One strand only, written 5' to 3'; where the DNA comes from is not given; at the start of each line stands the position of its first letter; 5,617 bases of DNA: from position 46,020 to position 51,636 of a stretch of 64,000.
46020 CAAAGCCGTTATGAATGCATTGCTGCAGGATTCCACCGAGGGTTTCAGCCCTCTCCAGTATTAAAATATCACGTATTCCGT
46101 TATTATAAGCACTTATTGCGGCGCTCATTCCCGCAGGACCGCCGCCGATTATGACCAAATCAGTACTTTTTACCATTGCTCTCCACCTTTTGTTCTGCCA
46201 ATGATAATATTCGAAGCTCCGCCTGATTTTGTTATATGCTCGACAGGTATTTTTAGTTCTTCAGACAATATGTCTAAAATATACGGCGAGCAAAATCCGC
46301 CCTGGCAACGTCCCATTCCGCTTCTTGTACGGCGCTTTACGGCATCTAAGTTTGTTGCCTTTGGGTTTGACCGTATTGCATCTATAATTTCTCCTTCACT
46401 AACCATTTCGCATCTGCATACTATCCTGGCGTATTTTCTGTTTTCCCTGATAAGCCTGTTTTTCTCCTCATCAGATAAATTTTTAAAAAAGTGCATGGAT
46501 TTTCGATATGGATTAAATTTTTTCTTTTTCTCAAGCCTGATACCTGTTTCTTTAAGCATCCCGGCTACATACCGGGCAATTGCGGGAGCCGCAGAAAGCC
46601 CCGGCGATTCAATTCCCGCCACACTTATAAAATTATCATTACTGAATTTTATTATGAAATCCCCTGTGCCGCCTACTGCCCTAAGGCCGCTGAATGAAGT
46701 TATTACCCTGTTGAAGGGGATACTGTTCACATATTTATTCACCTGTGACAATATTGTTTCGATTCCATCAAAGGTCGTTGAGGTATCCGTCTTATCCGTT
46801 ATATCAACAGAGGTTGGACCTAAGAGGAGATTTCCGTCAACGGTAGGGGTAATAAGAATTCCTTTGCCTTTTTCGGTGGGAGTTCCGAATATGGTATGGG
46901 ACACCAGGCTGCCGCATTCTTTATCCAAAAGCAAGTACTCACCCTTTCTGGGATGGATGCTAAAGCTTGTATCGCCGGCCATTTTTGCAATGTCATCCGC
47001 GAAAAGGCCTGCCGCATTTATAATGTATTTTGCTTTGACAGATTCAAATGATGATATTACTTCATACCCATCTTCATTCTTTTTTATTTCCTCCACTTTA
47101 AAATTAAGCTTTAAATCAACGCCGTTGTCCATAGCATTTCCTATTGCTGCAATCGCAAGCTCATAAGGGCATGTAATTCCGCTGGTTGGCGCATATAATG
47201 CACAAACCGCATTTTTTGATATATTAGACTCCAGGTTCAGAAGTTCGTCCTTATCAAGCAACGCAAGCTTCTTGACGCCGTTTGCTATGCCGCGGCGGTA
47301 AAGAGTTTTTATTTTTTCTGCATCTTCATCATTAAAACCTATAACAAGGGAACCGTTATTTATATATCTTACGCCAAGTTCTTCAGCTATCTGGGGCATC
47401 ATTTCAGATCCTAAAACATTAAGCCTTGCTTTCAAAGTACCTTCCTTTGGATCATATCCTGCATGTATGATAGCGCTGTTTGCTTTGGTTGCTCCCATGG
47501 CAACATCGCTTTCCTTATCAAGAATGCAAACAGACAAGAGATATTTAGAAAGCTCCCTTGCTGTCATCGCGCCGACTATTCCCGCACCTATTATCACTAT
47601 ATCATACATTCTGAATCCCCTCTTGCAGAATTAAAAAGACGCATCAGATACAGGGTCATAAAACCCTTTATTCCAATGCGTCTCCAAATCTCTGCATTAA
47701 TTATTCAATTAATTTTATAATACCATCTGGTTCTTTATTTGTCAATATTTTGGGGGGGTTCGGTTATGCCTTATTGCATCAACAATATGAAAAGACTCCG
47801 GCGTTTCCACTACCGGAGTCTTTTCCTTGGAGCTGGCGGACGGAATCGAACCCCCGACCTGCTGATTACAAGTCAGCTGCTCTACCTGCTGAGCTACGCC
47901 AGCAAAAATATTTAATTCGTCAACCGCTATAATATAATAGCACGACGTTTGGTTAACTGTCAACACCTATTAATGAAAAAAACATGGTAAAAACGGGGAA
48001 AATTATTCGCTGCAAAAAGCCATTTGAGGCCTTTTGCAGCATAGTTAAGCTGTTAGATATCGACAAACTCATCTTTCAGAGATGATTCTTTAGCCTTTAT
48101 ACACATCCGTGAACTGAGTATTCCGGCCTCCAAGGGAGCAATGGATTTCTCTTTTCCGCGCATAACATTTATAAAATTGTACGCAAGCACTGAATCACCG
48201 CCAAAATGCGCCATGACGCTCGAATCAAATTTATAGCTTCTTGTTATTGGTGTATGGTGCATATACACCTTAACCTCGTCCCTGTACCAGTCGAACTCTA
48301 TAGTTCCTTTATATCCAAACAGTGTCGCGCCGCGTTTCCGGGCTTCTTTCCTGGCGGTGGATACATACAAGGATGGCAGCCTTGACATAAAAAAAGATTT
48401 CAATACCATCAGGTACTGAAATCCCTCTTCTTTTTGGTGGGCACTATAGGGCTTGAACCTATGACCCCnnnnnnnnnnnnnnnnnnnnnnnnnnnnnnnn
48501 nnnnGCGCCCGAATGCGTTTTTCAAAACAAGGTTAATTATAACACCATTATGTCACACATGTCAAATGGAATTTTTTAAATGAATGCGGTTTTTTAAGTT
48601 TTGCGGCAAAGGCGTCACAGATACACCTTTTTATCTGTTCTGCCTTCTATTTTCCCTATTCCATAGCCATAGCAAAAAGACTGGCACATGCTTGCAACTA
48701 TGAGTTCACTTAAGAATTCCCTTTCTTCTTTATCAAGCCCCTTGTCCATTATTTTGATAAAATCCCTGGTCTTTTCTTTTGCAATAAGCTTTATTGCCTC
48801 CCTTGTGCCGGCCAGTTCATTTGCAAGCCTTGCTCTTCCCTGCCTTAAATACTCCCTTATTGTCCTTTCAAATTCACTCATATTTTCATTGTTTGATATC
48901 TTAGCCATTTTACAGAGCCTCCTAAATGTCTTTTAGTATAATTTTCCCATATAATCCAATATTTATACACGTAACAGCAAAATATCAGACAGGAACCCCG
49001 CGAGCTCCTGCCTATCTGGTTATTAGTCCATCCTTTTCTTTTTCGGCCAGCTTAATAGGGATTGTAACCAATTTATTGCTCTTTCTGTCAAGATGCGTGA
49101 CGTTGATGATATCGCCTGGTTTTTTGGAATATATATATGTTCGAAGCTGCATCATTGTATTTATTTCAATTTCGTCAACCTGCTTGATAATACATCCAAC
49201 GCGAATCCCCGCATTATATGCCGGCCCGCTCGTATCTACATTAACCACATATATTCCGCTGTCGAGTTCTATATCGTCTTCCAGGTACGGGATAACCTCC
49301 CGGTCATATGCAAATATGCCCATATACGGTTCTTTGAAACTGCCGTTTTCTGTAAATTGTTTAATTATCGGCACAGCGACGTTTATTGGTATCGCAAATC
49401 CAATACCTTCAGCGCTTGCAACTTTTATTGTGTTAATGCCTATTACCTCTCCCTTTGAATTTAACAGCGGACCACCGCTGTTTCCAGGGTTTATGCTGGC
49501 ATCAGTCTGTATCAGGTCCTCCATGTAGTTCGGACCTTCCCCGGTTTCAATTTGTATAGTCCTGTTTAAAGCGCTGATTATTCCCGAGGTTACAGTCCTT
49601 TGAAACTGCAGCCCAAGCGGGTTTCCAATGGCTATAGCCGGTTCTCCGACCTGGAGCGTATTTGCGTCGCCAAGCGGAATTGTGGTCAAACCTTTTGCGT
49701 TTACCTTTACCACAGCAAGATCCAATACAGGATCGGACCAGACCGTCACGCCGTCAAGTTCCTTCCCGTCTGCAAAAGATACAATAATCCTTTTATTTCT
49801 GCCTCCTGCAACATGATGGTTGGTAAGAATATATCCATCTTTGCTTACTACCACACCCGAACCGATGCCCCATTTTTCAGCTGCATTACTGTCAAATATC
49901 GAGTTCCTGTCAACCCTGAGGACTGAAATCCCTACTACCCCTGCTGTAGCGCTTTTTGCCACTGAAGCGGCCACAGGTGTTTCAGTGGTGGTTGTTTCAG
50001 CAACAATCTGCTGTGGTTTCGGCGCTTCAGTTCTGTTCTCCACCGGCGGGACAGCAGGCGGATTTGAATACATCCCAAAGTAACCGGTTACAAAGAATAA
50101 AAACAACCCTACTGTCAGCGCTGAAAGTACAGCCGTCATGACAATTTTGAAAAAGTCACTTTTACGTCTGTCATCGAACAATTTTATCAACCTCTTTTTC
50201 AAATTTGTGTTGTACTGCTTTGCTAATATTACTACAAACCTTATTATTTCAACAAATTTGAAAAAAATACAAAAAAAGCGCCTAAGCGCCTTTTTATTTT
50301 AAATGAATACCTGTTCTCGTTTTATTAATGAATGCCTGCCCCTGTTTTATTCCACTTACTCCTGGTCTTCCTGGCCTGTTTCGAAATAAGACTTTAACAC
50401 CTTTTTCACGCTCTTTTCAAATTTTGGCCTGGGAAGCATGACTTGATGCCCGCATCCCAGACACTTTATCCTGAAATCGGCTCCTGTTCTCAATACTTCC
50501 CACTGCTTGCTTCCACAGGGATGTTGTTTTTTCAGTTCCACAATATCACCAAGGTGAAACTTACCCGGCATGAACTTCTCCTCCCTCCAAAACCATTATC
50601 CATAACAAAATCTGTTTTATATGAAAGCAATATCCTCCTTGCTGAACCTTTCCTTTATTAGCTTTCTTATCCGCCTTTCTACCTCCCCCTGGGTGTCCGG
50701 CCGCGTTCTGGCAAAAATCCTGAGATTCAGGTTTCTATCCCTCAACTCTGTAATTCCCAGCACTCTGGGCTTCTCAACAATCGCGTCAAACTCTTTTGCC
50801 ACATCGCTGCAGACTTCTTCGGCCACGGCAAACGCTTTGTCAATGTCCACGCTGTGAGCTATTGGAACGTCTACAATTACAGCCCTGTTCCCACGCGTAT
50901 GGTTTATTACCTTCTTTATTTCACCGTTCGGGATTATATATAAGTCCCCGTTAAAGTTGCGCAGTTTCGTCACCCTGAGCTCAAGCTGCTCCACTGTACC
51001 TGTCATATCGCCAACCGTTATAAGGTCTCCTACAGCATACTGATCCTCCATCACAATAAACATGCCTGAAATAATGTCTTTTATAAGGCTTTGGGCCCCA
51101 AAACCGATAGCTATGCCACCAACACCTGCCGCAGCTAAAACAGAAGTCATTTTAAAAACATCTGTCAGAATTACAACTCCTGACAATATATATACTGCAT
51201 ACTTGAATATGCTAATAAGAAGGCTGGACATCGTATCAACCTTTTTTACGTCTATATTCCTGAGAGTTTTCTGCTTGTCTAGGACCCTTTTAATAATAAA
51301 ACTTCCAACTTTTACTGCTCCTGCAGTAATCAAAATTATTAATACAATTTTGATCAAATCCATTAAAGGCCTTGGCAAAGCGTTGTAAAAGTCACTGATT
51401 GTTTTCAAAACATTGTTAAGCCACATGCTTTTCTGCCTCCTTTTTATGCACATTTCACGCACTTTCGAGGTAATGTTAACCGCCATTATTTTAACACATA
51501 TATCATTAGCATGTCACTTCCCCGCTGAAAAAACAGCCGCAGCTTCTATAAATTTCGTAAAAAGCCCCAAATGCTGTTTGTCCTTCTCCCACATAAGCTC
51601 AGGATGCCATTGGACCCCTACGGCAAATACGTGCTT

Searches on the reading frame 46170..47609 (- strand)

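Call 84: search_protein_families(library=pfam, proteins=[window:46170-47609:-], max_evalue=0.001)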
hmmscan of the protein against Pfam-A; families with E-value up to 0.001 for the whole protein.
window:46170-47609:- (479 aa): 8 families
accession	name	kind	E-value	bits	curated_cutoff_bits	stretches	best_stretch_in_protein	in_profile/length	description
PF01266.30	DAO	-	7e-66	223.6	27.9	1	3-349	1-351/353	FAD dependent oxidoreductase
PF04324.20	Fer2_BFD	-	8.5e-15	55.3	26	1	396-450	1-50/50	BFD-like [2Fe-2S] binding domain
PF13738.12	Pyr_redox_3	-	1.4e-07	31.5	30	1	163-206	95-138/305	Pyridine nucleotide-disulphide oxidoreductase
PF07992.20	Pyr_redox_2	-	2.4e-07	30.9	26.1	0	2-67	1-58/291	Pyridine nucleotide-disulphide oxidoreductase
PF00070.33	Pyr_redox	-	4.6e-05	24.3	22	0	4-36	2-34/82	Pyridine nucleotide-disulphide oxidoreductase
PF03486.20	HI0933_like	-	5.2e-05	23.2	50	0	3-36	2-35/244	HI0933-like protein Rossmann domain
PF13450.12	NAD_binding_8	-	0.00012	22.8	21.9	1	6-41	1-36/68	NAD(P)-binding Rossmann-like domain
PF01494.25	FAD_binding_3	-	0.00066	19.4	22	0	2-36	2-36/349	FAD binding domain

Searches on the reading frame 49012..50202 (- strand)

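Call 84: search_protein_families(library=pfam, proteins=[window:49012-50202:-], max_evalue=0.001)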
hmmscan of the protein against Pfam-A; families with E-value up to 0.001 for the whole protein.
window:49012-50202:- (396 aa): 5 families
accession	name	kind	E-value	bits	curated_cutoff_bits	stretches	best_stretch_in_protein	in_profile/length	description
PF13365.12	Trypsin_2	-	8.3e-37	127.6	27.6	1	114-256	1-144/144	Trypsin-like peptidase domain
PF00089.32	Trypsin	-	9.6e-20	71.8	20.6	1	115-280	28-220/220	Trypsin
PF13180.12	PDZ_2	-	2.5e-11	44.1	27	1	313-377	10-74/80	PDZ domain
PF10459.15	Peptidase_S46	-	6.6e-08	32.1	22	0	106-132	40-67/698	Peptidase S46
PF17820.7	PDZ_6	-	0.00051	20.2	27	0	319-360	2-43/54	PDZ domain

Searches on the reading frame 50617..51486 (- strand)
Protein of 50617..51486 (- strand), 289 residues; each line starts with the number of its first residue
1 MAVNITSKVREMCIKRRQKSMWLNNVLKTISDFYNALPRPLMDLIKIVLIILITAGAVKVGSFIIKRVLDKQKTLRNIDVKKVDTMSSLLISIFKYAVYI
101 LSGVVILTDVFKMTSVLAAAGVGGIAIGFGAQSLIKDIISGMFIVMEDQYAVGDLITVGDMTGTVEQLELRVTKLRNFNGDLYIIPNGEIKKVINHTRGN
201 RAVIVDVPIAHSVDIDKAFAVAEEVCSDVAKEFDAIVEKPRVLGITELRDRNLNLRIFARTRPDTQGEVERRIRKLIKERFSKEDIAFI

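Call 84: search_protein_families(library=pfam, proteins=[window:50617-51486:-], max_evalue=0.001)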
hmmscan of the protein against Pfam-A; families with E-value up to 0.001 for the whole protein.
window:50617-51486:- (289 aa): 2 families
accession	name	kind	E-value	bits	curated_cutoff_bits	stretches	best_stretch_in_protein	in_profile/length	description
PF00924.24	MS_channel_2nd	-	1.5e-20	73.5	20.2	1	134-198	2-68/68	Mechanosensitive ion channel, beta-domain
PF21082.3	MS_channel_3rd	-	1.5e-06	29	21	1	204-288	2-88/88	Mechanosensitive ion channel MscS, C-terminal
